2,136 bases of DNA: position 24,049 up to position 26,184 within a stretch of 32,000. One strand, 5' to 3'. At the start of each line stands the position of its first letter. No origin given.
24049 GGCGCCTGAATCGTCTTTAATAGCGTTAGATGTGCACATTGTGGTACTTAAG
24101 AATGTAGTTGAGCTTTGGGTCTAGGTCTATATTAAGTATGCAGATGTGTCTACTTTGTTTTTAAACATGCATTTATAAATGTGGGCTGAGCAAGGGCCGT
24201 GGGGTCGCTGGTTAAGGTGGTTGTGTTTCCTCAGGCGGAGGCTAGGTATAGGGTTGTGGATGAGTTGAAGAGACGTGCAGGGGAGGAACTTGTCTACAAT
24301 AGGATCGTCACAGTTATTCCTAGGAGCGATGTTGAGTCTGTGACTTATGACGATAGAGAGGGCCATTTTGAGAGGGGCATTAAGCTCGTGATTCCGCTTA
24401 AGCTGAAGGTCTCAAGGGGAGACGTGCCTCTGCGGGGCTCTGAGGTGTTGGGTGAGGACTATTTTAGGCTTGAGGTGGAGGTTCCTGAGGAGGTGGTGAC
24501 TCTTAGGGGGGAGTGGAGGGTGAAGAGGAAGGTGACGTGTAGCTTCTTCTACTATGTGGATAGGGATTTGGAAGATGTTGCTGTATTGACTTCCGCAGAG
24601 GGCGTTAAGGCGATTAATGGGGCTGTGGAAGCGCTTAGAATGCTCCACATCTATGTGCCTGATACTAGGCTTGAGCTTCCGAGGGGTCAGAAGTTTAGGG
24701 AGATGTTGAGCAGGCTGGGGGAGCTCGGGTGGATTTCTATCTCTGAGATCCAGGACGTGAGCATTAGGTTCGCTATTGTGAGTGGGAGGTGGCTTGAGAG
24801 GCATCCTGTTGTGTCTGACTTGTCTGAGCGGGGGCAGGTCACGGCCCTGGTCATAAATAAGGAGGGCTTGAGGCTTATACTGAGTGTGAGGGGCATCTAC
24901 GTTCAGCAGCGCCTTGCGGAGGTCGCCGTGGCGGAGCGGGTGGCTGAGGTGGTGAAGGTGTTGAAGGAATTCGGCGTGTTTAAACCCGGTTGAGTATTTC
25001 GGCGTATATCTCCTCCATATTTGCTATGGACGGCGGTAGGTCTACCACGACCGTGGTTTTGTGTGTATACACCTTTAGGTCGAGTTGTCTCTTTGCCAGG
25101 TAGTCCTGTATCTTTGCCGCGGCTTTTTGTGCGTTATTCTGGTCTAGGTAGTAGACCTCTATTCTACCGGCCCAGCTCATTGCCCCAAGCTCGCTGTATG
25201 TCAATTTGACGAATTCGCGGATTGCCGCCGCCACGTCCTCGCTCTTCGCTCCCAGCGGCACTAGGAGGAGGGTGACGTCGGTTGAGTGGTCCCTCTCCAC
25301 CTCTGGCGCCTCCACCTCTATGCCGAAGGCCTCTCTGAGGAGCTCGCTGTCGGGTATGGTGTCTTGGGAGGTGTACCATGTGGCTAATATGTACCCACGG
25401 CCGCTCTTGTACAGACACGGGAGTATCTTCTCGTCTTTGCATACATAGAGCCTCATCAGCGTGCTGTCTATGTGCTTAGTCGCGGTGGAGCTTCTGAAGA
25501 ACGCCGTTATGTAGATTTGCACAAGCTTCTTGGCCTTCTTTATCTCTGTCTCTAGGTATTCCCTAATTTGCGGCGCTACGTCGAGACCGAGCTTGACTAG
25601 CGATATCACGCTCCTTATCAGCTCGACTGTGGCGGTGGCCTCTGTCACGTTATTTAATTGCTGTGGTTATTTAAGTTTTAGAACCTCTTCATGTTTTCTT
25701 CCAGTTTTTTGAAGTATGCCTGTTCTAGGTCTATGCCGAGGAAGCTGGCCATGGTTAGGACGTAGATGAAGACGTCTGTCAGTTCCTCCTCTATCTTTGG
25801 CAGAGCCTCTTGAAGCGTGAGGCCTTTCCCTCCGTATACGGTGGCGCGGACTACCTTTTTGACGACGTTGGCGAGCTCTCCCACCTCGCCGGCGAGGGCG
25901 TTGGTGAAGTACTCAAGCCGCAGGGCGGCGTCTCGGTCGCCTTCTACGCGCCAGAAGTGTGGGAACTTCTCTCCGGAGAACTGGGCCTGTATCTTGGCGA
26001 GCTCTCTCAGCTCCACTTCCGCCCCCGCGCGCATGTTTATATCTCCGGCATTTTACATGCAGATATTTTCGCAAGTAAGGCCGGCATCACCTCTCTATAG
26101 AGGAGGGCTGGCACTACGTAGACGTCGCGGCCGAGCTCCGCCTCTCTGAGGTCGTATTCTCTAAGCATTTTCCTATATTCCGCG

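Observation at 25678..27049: Tight three-gene operon EVE-like, nuclease-like unknown, MazG-like: candidate uncharacterised nucleotide-centred defence module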

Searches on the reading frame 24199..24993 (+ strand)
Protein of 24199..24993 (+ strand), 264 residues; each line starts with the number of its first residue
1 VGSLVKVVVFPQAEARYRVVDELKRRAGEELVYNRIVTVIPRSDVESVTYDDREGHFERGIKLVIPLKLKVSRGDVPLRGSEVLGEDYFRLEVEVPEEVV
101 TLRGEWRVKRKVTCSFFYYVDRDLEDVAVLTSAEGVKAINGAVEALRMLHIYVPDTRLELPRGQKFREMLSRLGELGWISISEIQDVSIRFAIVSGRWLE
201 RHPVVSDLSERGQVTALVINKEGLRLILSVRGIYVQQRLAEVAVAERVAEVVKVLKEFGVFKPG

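Call 3: search_protein_families(library=pfam, proteins=[window:24199-24993:+], max_evalue=1)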
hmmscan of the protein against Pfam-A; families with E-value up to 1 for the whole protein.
window:24199-24993:+ (264 aa): 0 families

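Call 4: search_protein_families(library=padloc, proteins=[window:24199-24993:+], max_evalue=1)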
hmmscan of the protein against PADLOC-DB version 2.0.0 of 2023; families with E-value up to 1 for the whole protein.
window:24199-24993:+ (264 aa): 0 families

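Call 6: search_protein_families(library=ncbifam, proteins=[window:24199-24993:+], max_evalue=1)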
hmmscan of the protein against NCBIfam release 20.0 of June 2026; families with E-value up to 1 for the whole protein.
window:24199-24993:+ (264 aa): 1 family
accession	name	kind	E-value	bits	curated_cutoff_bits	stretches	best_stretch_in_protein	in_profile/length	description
NF005639.0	PRK07400.1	equivalog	0.1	11.4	460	1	215-261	167-213/318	30S ribosomal protein S1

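Call 7: search_protein_families(library=phrogs, proteins=[window:24199-24993:+], max_evalue=1)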
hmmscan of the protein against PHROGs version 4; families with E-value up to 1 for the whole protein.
window:24199-24993:+ (264 aa): 1 family
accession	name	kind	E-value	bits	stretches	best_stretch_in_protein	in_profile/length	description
phrog_12724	-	unknown function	0.087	13.8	1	115-151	20-56/66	-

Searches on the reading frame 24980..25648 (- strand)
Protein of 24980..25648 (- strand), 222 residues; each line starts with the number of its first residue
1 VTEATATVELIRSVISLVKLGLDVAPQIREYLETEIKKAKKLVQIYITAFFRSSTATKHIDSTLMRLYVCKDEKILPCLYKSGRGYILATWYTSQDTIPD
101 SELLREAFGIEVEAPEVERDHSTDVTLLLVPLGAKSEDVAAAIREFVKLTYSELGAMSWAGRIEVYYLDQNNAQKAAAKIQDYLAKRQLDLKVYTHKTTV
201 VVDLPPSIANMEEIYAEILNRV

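Call 3: search_protein_families(library=pfam, proteins=[window:24980-25648:-], max_evalue=1)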
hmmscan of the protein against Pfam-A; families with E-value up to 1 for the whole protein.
window:24980-25648:- (222 aa): 2 families
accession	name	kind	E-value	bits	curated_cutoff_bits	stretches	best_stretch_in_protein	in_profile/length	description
PF18618.6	HP0268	-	0.031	15.1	25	1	149-191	17-59/80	HP0268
PF05116.19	S6PP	-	0.031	14.3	20.3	1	73-210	33-165/247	Sucrose-6F-phosphate phosphohydrolase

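Call 4: search_protein_families(library=padloc, proteins=[window:24980-25648:-], max_evalue=1)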
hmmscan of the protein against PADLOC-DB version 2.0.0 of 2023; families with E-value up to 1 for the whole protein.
window:24980-25648:- (222 aa): 0 families

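Call 6: search_protein_families(library=ncbifam, proteins=[window:24980-25648:-], max_evalue=1)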
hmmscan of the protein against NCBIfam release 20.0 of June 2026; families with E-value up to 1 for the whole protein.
window:24980-25648:- (222 aa): 1 family
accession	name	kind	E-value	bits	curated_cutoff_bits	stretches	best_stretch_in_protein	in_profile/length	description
TIGR01344.1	malate_syn_A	equivalog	0.058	11.7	594.5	1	136-218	159-243/511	malate synthase A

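Call 7: search_protein_families(library=phrogs, proteins=[window:24980-25648:-], max_evalue=1)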
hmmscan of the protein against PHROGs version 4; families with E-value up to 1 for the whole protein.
window:24980-25648:- (222 aa): 2 families
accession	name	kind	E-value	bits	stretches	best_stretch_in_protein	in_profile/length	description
phrog_786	-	unknown function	0.022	15.9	1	20-63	27-72/128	-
phrog_20317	-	unknown function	0.076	14.4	1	141-201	18-76/110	-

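Call 89: search_solved_structures(query=window:24980-25648:-, max_evalue=1)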
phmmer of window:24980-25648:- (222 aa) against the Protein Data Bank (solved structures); distinct sequences matched with E-value up to 1: 2.
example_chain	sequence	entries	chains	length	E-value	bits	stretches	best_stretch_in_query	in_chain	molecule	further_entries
7lu8_A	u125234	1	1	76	0.48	13.5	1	186-215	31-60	Copper-transporting ATPase 1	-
7dm4_A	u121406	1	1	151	0.71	12.9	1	19-104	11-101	AT-rich interactive domain-containing protein 4B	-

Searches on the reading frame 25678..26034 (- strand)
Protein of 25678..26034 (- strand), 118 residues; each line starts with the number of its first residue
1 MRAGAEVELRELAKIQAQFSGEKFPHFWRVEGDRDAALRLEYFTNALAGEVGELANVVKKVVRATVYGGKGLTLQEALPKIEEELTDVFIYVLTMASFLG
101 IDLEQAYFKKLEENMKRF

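Call 3: search_protein_families(library=pfam, proteins=[window:25678-26034:-], max_evalue=1)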
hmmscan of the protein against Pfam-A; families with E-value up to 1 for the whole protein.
window:25678-26034:- (118 aa): 3 families
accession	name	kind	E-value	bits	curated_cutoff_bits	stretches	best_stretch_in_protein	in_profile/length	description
PF03819.22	MazG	-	2.1e-07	31.5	22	1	44-111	7-66/74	MazG nucleotide pyrophosphohydrolase domain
PF12643.12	MazG-like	-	1.7e-05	25.4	27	1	74-116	27-68/85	MazG-like family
PF08761.16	dUTPase_2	-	0.01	16.5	22.9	1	83-117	123-157/162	dUTPase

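Call 4: search_protein_families(library=padloc, proteins=[window:25678-26034:-], max_evalue=1)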
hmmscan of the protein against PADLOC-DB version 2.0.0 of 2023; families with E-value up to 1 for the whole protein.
window:25678-26034:- (118 aa): 0 families

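Call 6: search_protein_families(library=ncbifam, proteins=[window:25678-26034:-], max_evalue=1)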
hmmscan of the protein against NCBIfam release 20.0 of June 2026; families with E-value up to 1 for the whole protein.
window:25678-26034:- (118 aa): 0 families

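Call 7: search_protein_families(library=phrogs, proteins=[window:25678-26034:-], max_evalue=1)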
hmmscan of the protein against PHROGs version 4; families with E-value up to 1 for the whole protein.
window:25678-26034:- (118 aa): 9 families
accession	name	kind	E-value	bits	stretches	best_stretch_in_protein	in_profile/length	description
phrog_229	-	other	2.8e-09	37.7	1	37-106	272-333/533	MazG-like pyrophosphatase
phrog_3301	-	other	1.7e-07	32.3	1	79-117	122-160/169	pyrophosphatase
phrog_173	-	DNA, RNA and nucleotide metabolism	0.00013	23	2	7-96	30-109/196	nucleoside triphosphate pyrophosphohydrolase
phrog_37613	-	other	0.0007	19.7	1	45-118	295-363/394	MazG-like pyrophosphatase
phrog_5658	-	other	0.0017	18.7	1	80-117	368-405/421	pyrophosphatase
phrog_2245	-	other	0.0042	17.9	1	47-117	141-204/218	nucleoside triphosphate pyrophosphohydrolase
phrog_9236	-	other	0.089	13.6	1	80-117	146-183/191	pyrophosphatase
phrog_4856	-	other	0.15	12.8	1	47-105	94-153/195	nucleoside triphosphate pyrophosphohydrolase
phrog_22758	-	other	0.29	11.8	1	39-107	129-192/221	MazG-like pyrophosphatase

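Call 11: find_homologous_proteins(query=window:25678-26034:-, max_evalue=0.001)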
Query window:25678-26034:- (118 aa): 45 proteins with E <= 0.001 among 121 candidates.
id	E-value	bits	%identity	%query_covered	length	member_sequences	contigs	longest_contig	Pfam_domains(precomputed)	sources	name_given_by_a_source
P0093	5.1e-62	225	96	95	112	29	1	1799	PF03819.23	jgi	-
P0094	1.0e-39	153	67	95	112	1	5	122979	PF03819.23,PF12643.13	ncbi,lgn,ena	ncbi:MAG: MazG nucleotide pyrophosphohydrolase domain-containing protein [Pyrobaculum sp.]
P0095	7.4e-37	144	63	93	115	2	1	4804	PF03819.23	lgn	-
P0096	1.7e-35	139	63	95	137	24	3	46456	PF03819.23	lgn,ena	-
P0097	3.8e-24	103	93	47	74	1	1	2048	-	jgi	-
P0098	4.1e-17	80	45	95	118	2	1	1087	PF03819.23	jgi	jgi:NTP pyrophosphatase (non-canonical NTP hydrolase)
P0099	9.8e-13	66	42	95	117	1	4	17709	PF03819.23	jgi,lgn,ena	jgi:NTP pyrophosphatase (non-canonical NTP hydrolase)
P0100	2.1e-12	65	39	89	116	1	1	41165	PF03819.23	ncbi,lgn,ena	-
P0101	3.8e-12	64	45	73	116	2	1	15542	-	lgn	-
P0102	4.8e-12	64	57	59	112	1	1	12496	PF03819.23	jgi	jgi:NTP pyrophosphatase (non-canonical NTP hydrolase)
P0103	1.7e-11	62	51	67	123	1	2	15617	PF03819.23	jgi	jgi:NTP pyrophosphatase (non-canonical NTP hydrolase)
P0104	3.0e-11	61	51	74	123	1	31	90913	PF03819.23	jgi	jgi:NTP pyrophosphatase (non-canonical NTP hydrolase)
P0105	6.7e-11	60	53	64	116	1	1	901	PF03819.23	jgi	jgi:NTP pyrophosphatase (non-canonical NTP hydrolase)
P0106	1.2e-10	59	42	95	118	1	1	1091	PF03819.23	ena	-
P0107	9.0e-10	56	40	86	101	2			-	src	-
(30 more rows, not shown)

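Call 17: find_encoding_contigs(protein=P0094, flank=8000, max_places=4)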
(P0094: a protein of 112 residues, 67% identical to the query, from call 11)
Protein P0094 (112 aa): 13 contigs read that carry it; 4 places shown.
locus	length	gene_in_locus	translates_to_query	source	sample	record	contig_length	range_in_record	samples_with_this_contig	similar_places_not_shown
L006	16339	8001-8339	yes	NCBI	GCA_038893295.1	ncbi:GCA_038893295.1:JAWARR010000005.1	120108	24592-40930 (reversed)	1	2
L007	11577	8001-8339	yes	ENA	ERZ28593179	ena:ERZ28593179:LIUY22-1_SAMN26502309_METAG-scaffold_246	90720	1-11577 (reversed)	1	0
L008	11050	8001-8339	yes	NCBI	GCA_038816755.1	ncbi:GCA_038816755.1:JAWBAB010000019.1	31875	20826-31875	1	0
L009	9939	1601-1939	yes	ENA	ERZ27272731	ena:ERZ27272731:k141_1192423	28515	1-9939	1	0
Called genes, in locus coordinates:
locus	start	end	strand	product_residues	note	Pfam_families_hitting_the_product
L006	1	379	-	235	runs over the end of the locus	PF00005:ABC_tran, PF13304:AAA_21 (weak)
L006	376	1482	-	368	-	PF12679:ABC2_membrane_2, PF12698:ABC2_membrane_3, PF01061:ABC2_membrane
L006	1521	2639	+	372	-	-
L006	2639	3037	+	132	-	-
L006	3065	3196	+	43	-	-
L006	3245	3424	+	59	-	PF01934:HepT-like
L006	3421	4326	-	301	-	PF13489:Methyltransf_23 (weak), PF13847:Methyltransf_31 (faint), PF08241:Methyltransf_11 (weak), PF08242:Methyltransf_12 (faint)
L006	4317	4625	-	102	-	-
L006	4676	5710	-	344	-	PF04055:Radical_SAM, PF19288:CofH_C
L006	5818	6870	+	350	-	PF04055:Radical_SAM, PF19288:CofH_C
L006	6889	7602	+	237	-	PF02621:VitK2_biosynth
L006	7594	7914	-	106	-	PF00498:FHA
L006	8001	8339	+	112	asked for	PF03819:MazG (weak), PF12643:MazG-like (weak)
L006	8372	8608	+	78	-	-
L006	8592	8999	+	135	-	PF01850:PIN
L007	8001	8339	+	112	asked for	PF03819:MazG (weak), PF12643:MazG-like (weak)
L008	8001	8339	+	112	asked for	PF03819:MazG (weak), PF12643:MazG-like (weak)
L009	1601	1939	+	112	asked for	PF03819:MazG (weak), PF12643:MazG-like (weak)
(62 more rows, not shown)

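Call 18: find_encoding_contigs(protein=P0096, flank=8000, max_places=3)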
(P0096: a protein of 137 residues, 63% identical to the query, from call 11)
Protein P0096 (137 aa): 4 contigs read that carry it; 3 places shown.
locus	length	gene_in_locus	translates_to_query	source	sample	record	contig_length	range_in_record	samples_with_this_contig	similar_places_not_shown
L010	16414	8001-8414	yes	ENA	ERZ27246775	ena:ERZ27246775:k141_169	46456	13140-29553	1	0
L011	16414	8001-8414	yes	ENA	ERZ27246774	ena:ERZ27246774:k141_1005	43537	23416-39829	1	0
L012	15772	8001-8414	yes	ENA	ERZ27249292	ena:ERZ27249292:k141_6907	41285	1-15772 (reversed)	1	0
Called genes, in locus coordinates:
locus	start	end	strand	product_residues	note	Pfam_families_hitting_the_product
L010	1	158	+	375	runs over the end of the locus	PF07690:MFS_1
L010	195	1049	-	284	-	PF03446:NAD_binding_2, PF03807:F420_oxidored (weak), PF14833:NAD_binding_11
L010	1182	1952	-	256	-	-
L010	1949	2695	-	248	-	PF02463:SMC_N (faint), PF00005:ABC_tran, PF13304:AAA_21 (weak)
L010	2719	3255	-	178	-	-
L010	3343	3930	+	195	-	PF00265:TK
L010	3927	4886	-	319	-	PF00248:Aldo_ket_red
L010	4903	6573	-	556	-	PF01926:MMR_HSR1, PF02421:FeoB_N, PF07670:Gate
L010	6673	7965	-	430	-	PF07690:MFS_1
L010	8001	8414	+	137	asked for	PF03819:MazG (weak)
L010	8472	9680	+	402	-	PF02515:CoA_transf_3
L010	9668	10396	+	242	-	PF00378:ECH_1, PF16113:ECH_2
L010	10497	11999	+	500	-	PF13522:GATase_6, PF13537:GATase_7, PF06508:QueC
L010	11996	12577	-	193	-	PF00075:RNase_H, PF13456:RVT_3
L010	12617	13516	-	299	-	-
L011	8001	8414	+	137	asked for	PF03819:MazG (weak)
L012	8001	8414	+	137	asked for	PF03819:MazG (weak)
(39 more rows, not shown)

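Call 24: search_solved_structures(query=window:25678-26034:-, max_evalue=1, show_alignments=2)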
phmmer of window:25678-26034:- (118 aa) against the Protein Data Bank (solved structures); distinct sequences matched with E-value up to 1: 13.
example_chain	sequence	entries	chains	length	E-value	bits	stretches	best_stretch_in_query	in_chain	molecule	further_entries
6sqw_A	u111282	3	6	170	4.2e-06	30.1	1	43-118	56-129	dCTP pyrophosphatase 1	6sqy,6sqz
2a3q_A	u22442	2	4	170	4.3e-06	30.1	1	43-118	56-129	hypothetical protein | Protein RS21-C6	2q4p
7mu5_A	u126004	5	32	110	7.6e-06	29.3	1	43-118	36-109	dCTP pyrophosphatase 1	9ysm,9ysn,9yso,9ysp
2oie_A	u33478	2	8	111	1.1e-05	28.8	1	43-114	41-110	RS21-C6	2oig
2q73_A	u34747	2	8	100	0.0013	22.1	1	41-110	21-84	Hypothetical protein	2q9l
5ie9_A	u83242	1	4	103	0.0014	22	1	47-107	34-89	Nucleotide pyrophosphohydrolase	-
2q5z_A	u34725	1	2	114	0.0034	20.7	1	40-107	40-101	Hypothetical protein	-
1vmg_A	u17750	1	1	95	0.0037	20.7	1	74-111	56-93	Hypothetical protein SSO3215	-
4qgp_A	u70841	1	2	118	0.088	16.2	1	73-117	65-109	pyrophosphatase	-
2gta_A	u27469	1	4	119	0.11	15.9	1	47-111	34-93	Hypothetical protein ypjD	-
6b02_A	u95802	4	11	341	0.73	13.3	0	43-97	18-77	Farnesyl diphosphate synthase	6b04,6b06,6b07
8fmw_AW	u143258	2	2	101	0.89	13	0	51-113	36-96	50S ribosomal protein L24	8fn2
2qt3_A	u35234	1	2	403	0.92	12.9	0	20-69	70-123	N-isopropylammelide isopropyl amidohydrolase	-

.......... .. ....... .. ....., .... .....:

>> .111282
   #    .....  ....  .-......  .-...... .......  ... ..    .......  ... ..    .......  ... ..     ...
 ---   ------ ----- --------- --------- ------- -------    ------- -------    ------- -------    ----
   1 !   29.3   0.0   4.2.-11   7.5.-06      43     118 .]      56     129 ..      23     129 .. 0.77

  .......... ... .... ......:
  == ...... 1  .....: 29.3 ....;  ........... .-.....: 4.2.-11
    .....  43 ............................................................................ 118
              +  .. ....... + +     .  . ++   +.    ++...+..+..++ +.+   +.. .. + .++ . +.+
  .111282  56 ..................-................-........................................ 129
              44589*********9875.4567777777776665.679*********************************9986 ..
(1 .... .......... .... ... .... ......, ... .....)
